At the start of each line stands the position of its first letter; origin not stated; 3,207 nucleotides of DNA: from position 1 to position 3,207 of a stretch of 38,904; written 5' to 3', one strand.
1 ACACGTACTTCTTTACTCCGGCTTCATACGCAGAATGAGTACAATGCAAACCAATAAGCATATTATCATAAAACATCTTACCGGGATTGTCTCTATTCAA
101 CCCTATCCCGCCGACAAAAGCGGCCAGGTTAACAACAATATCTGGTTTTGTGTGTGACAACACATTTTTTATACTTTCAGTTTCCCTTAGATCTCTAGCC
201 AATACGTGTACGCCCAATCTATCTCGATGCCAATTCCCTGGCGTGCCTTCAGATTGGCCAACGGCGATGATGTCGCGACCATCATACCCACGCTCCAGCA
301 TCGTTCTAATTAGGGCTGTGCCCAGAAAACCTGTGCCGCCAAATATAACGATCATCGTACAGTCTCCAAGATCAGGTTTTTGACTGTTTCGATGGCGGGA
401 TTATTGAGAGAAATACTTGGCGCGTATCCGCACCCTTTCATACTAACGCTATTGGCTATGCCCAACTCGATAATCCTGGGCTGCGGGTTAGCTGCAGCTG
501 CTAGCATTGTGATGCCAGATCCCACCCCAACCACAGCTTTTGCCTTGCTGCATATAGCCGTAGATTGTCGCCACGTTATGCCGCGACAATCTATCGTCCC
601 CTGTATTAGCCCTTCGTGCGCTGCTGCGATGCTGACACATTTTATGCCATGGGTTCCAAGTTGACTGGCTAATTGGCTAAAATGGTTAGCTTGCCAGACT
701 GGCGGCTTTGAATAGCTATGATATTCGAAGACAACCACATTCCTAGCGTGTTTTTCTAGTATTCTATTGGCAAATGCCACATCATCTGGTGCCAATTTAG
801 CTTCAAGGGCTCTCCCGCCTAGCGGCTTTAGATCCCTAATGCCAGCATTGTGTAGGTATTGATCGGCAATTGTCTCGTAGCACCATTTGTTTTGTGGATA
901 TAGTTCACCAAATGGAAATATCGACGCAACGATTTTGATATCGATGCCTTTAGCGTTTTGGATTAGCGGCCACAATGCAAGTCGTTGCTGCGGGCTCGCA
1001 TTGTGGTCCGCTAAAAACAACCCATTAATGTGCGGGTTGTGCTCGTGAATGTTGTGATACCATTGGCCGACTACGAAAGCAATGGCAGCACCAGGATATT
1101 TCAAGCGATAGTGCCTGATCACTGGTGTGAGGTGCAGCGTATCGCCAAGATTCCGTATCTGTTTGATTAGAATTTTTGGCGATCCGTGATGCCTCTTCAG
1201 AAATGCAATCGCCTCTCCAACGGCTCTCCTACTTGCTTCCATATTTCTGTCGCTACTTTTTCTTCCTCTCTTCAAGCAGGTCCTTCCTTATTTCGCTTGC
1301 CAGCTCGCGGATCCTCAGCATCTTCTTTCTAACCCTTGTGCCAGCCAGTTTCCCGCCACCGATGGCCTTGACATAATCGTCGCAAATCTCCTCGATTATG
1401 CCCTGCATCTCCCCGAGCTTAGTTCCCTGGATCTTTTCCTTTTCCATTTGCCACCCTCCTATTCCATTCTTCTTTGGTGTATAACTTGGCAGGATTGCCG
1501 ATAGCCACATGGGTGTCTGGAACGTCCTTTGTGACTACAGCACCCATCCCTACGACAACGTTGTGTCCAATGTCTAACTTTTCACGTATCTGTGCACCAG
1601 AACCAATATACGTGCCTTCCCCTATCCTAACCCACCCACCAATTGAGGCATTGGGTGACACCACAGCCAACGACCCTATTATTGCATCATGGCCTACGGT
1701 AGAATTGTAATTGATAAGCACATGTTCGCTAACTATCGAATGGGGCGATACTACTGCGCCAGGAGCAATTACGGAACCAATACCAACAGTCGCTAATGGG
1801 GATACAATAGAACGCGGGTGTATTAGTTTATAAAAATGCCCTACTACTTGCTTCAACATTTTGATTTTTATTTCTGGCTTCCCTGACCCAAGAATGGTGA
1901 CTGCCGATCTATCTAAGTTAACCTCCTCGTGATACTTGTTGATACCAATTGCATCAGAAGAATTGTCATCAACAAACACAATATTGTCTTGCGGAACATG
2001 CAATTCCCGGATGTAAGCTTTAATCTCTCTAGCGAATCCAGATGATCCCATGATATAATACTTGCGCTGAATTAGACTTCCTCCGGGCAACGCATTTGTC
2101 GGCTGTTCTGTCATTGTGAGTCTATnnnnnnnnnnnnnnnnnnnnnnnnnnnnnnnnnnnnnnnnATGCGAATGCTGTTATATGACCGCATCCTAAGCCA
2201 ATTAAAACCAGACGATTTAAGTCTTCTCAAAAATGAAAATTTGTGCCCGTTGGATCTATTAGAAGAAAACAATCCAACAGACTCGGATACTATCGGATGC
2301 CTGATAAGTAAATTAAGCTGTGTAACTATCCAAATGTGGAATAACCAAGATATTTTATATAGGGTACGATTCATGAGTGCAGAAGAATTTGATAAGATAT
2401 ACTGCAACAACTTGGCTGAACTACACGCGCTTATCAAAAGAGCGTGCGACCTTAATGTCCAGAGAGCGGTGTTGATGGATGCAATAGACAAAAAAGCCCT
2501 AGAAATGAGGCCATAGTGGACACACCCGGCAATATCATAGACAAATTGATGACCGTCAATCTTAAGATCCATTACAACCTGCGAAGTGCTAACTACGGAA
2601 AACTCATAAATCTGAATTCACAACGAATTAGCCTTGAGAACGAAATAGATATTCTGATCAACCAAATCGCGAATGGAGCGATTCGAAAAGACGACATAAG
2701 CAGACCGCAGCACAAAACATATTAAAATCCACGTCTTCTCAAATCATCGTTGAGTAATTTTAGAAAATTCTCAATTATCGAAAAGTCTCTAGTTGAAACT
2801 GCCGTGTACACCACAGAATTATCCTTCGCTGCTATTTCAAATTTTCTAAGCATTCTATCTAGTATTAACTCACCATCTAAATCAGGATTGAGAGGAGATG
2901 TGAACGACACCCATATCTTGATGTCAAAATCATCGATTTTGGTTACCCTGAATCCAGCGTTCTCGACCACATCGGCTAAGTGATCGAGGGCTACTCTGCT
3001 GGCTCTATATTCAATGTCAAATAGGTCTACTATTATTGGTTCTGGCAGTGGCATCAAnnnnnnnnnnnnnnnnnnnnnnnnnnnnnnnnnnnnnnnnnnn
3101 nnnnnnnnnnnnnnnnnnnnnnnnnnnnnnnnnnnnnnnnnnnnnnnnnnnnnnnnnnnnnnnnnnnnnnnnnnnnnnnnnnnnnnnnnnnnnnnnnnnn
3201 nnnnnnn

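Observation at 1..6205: Phage-borne glycan biosynthesis/modification module (GMER-like reductase, GT9, NeuD-like N-acetyltransferase, DegT aminotransferase, unknowns)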

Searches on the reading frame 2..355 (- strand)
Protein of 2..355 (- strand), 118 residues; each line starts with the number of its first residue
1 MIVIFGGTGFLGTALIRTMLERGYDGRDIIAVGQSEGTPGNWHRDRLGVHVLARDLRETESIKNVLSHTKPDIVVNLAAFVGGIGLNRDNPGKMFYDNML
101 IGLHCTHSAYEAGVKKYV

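Call 6: search_protein_families(library=pfam, max_evalue=0.01, proteins=[window:2-355:-])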
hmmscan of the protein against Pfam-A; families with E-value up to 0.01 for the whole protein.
seq(118 aa): 7 families
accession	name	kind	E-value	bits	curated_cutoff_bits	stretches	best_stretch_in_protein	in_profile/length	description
PF01370.27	Epimerase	-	1.6e-17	64.2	20.9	1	2-118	1-111/240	NAD dependent epimerase/dehydratase family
PF16363.11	GDP_Man_Dehyd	-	2.9e-10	40.6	27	1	4-81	2-86/332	GDP-mannose 4,6 dehydratase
PF04321.23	RmlD_sub_bind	-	1.5e-07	31.2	27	1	2-80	3-61/287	RmlD substrate binding domain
PF05368.20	NmrA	-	9.1e-07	29.2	27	1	2-118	5-103/298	NmrA-like family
PF02719.21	Polysacc_synt_2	-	1.1e-05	25.3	20.2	1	2-118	1-124/293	Polysaccharide biosynthesis protein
PF01073.25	3Beta_HSD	-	9.3e-05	22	22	1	3-85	1-81/280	3-beta hydroxysteroid dehydrogenase/isomerase family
PF08659.16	KR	-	0.00039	20.8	22.6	1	2-70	3-76/180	KR domain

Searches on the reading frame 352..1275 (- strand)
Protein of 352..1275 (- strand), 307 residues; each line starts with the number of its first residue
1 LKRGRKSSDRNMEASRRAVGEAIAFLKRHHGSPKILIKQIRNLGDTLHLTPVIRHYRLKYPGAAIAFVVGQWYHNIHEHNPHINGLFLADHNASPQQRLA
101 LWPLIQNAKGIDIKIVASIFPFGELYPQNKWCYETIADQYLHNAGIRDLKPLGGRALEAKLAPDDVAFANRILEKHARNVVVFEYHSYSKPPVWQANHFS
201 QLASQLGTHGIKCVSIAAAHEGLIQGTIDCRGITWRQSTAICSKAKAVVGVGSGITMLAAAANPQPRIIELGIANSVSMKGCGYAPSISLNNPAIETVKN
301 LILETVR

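Call 6: search_protein_families(library=pfam, max_evalue=0.01, proteins=[window:352-1275:-])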
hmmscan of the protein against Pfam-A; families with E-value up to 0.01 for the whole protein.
window:352-1275:- (307 aa): 1 family
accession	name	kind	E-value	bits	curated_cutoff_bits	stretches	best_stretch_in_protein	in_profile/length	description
PF01075.23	Glyco_transf_9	-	0.0024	17.7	22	0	174-263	102-202/247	Glycosyltransferase family 9 (heptosyltransferase)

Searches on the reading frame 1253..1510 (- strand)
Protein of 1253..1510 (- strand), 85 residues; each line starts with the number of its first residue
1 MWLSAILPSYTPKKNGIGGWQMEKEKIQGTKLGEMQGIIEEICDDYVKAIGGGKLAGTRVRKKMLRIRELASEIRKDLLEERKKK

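Call 6: search_protein_families(library=pfam, max_evalue=0.01, proteins=[window:1253-1510:-])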
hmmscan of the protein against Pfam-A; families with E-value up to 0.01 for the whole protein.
window:1253-1510:- (85 aa): 1 family
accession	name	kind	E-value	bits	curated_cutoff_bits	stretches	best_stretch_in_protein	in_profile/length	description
PF07432.18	Hc1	-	3.5e-12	46.4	23.5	1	31-84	3-57/57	Histone H1-like protein Hc1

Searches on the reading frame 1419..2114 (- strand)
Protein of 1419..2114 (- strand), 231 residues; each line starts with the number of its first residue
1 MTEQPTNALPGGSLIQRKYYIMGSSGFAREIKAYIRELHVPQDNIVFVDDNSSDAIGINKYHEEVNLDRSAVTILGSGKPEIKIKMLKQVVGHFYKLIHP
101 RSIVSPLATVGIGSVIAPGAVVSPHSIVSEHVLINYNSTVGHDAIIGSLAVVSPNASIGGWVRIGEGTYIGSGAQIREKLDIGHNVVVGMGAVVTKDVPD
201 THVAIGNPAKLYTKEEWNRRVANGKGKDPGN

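Call 6: search_protein_families(library=pfam, max_evalue=0.01, proteins=[window:1419-2114:-])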
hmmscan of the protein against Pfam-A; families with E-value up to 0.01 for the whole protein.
window:1419-2114:- (231 aa): 6 families
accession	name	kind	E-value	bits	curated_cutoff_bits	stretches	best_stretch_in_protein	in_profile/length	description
PF00132.30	Hexapep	-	5.8e-14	51.5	27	2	162-196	2-36/36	Bacterial transferase hexapeptide (six repeats)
PF25084.1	LbH_EIF2B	-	2.5e-05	24.7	54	0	152-207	12-66/105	EIF2B subunit epsilon LbH domain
PF14602.12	Hexapep_2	-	0.00018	21.6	27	1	162-196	2-34/34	Hexapeptide repeat of succinyl-transferase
PF17836.7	PglD_N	-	0.00065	20.7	23.4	0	20-58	3-40/78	PglD N-terminal domain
PF25247.1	LbH_GLGC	-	0.0014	19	27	1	125-219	15-107/135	GLGC left-handed parallel beta-helix domain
PF25087.1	GMPPB_C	-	0.0022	18.1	39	0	102-190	5-97/110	GMPPB C-terminal domain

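Call 14: search_protein_families(library=ncbifam, max_evalue=0.01, proteins=[window:1419-2114:-])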
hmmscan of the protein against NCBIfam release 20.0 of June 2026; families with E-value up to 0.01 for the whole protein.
window:1419-2114:- (231 aa): 47 families (the best 25 are shown)
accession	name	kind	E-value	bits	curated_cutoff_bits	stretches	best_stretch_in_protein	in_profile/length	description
TIGR03570.1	NeuD_NnaD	subfamily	1.1e-45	155.7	160.8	1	19-210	2-202/202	NeuD/PglB/VioB family sugar acetyltransferase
TIGR01853.1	lipid_A_lpxD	equivalog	7.4e-21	74.4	242.5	2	60-197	39-176/325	UDP-3-O-(3-hydroxymyristoyl)glucosamine N-acyltransferase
NF002060.0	PRK00892.1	subfamily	1.2e-18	67.3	207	2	140-223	242-324/345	UDP-3-O-(3-hydroxymyristoyl)glucosamine N-acyltransferase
NF003657.0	PRK05289.1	equivalog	1.5e-14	53.7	226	1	130-212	111-193/264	acyl-ACP--UDP-N-acetylglucosamine O-acyltransferase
TIGR03308.1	phn_thr-fam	hypoth_equivalog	4e-13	49.7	201.65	1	162-222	109-168/204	phosphonate metabolim protein, transferase hexapeptide repeat family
TIGR03532.1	DapD_Ac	equivalog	1.5e-12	47.6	231.75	1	97-212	94-211/231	2,3,4,5-tetrahydropyridine-2,6-dicarboxylate N-acetyltransferase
TIGR01852.1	lipid_A_lpxA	equivalog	3.8e-12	46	231.05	1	127-212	103-188/254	acyl-ACP--UDP-N-acetylglucosamine O-acyltransferase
NF007499.0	PRK10092.1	equivalog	4e-12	46.3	314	1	158-213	126-181/183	maltose O-acetyltransferase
NF041874.1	EPS_EpsC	equivalog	3.7e-11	43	150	1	93-215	39-167/168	serine O-acetyltransferase EpsC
NF007240.0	PRK09677.1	equivalog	9.3e-11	41.6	243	1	162-219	131-188/192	putative lipopolysaccharide biosynthesis O-acetyl transferase WbbJ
NF058585.1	HptprglPActTf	PfamEq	5.3e-09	35.9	300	1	110-220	56-166/172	heptaprenylglyceryl phosphate O-acetyltransferase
NF010935.0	PRK14355.1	equivalog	1.3e-08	34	718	1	140-221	265-345/459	bifunctional UDP-N-acetylglucosamine diphosphorylase/glucosamine-1-phosphate N-acetyltransferase GlmU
NF007797.0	PRK10502.1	subfamily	2.7e-08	33.7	192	1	162-213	126-177/183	WcaF family extracellular polysaccharide biosynthesis acetyltransferase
NF007076.0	PRK09527.1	equivalog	6.2e-08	32.3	347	1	162-212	132-182/203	galactoside O-acetyltransferase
NF010933.0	PRK14353.1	equivalog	7.3e-08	31.4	505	1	163-222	382-440/453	bifunctional UDP-N-acetylglucosamine diphosphorylase/glucosamine-1-phosphate N-acetyltransferase GlmU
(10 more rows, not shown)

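Call 18: search_solved_structures(query=window:1419-2114:-, max_evalue=0.00001, show_alignments=3)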
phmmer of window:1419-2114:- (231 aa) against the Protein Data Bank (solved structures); distinct sequences matched with E-value up to 0.00001: 60.
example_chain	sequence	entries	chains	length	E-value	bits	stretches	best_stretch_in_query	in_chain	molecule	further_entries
4m98_A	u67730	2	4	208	2.9e-24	89.3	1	17-210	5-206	Pilin glycosylation protein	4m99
7txp_A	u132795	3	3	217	5.1e-20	75.4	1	78-213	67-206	VioB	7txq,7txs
7l7y_AAA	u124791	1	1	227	1.6e-18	70.5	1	19-217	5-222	Putative acetyl transferase protein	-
7l7z_AAA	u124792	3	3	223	2.1e-18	70.1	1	11-214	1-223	Putative acetyl transferase protein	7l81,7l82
4ea7_A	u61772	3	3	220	2.3e-18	70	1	77-211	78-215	Perosamine N-acetyltransferase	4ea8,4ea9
4m9c_A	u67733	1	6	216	3.2e-18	69.5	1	21-212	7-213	Bacterial transferase hexapeptide (Three repeats) family protein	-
4eaa_A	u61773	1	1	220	1.7e-17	67.1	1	77-211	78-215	Perosamine N-acetyltransferase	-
4eab_A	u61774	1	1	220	4.4e-17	65.8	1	77-211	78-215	Perosamine N-acetyltransferase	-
2npo_A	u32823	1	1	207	1e-13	54.7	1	75-211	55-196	Acetyltransferase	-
3bss_A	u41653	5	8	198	1.2e-13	54.6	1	75-210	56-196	Acetyltransferase | UDP-N-acetylbacillosamine N-acetyltransferase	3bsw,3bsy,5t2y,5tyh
2vhe_A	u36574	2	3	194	1.3e-13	54.4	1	75-210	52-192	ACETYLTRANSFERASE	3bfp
3r8y_A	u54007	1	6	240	8.4e-13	51.8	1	90-176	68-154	2,3,4,5-tetrahydropyridine-2,6-dicarboxylate N-acetyltransferase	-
6oss_A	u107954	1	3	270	4.1e-12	49.5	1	131-212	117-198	Acyl-[acyl-carrier-protein]--UDP-N-acetylglucosamine O-acyltransferase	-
7oj6_A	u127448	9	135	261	1.5e-11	47.6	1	113-212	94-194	Acyl-[acyl-carrier-protein]-UDP-N-acetylglucosamine O-acyltransferase | Acyl-[acyl-carrier-protein]--UDP-N-acetylglucosamine O-acyltransferase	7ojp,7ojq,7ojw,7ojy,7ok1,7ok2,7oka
5dem_A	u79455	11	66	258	2.4e-11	47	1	113-212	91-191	Acyl-[acyl-carrier-protein]--UDP-N-acetylglucosamine O-acyltransferase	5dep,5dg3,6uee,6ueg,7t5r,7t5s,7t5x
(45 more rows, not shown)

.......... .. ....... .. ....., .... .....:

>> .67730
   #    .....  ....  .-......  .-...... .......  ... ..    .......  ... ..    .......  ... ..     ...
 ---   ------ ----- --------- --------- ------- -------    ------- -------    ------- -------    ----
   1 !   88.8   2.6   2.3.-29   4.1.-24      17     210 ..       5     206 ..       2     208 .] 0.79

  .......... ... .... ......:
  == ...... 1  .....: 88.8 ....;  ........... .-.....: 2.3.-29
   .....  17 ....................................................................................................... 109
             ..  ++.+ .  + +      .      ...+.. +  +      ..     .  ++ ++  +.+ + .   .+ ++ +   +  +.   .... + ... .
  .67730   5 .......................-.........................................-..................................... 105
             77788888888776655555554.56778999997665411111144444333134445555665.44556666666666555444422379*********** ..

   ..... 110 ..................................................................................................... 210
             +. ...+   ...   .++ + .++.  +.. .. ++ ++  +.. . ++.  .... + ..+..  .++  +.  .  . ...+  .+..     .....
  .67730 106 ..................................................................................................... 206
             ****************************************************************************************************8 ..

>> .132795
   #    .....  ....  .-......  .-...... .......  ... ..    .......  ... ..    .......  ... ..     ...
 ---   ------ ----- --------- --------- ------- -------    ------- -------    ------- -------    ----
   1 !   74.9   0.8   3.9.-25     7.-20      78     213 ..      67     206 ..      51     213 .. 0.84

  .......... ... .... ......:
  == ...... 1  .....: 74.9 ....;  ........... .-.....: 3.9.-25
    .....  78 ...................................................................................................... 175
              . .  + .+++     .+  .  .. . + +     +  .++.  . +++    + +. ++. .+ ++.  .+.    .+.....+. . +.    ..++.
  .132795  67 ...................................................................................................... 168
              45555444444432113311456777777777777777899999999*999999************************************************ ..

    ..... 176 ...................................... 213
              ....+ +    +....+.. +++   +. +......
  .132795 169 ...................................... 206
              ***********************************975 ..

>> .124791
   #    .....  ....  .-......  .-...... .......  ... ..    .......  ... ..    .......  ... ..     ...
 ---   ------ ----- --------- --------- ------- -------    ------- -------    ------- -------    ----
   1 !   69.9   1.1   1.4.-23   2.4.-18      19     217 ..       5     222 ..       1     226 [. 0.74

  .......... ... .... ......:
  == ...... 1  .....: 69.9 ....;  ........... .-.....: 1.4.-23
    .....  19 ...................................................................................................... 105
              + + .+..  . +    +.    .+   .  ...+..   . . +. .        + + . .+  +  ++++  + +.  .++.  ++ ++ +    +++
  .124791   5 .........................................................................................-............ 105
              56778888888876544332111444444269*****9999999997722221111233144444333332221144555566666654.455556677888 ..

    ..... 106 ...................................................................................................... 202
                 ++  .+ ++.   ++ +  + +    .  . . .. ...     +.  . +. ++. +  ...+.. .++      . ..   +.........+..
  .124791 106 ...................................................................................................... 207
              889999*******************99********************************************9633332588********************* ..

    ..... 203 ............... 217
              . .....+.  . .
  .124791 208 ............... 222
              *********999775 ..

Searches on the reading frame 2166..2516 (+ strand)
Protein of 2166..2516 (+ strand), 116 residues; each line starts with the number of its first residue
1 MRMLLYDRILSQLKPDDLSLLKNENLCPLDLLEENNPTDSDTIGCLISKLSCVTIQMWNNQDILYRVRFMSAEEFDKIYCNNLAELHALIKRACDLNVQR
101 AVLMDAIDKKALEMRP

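Call 6: search_protein_families(library=pfam, max_evalue=0.01, proteins=[window:2166-2516:+])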
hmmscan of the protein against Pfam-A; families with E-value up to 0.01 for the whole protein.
window:2166-2516:+ (116 aa): 0 families

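Call 72: search_protein_families(library=phrogs, max_evalue=0.01, proteins=[window:2166-2516:+])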
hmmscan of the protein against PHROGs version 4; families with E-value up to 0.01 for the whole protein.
window:2166-2516:+ (116 aa): 0 families

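Call 73: search_protein_families(library=pfam, max_evalue=1, proteins=[window:2166-2516:+])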
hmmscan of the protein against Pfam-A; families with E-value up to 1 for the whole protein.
window:2166-2516:+ (116 aa): 0 families

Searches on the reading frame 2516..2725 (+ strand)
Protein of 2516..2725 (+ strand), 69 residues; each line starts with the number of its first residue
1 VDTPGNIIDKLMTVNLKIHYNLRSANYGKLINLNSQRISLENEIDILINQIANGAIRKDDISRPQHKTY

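Call 6: search_protein_families(library=pfam, max_evalue=0.01, proteins=[window:2516-2725:+])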
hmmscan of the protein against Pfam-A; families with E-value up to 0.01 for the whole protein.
window:2516-2725:+ (69 aa): 0 families

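Call 72: search_protein_families(library=phrogs, max_evalue=0.01, proteins=[window:2516-2725:+])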
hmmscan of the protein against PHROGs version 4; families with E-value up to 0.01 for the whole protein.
window:2516-2725:+ (69 aa): 0 families

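Call 73: search_protein_families(library=pfam, max_evalue=1, proteins=[window:2516-2725:+])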
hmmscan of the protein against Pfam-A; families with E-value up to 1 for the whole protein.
window:2516-2725:+ (69 aa): 1 family
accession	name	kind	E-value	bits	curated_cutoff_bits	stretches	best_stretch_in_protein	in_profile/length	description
PF14063.11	DUF4254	-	0.057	13.7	27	0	3-54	75-138/144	Protein of unknown function (DUF4254)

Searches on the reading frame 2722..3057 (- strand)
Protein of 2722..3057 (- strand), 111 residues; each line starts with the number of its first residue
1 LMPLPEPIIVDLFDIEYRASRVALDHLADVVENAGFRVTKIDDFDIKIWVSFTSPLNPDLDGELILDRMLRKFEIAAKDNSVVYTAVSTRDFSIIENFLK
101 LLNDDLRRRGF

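Call 6: search_protein_families(library=pfam, max_evalue=0.01, proteins=[window:2722-3057:-])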
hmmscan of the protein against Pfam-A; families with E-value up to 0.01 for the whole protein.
window:2722-3057:- (111 aa): 0 families

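Call 14: search_protein_families(library=ncbifam, max_evalue=0.01, proteins=[window:2722-3057:-])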
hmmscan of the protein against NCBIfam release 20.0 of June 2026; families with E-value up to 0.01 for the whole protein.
window:2722-3057:- (111 aa): 0 families

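Call 72: search_protein_families(library=phrogs, max_evalue=0.01, proteins=[window:2722-3057:-])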
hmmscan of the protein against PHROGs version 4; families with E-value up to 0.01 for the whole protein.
window:2722-3057:- (111 aa): 0 families
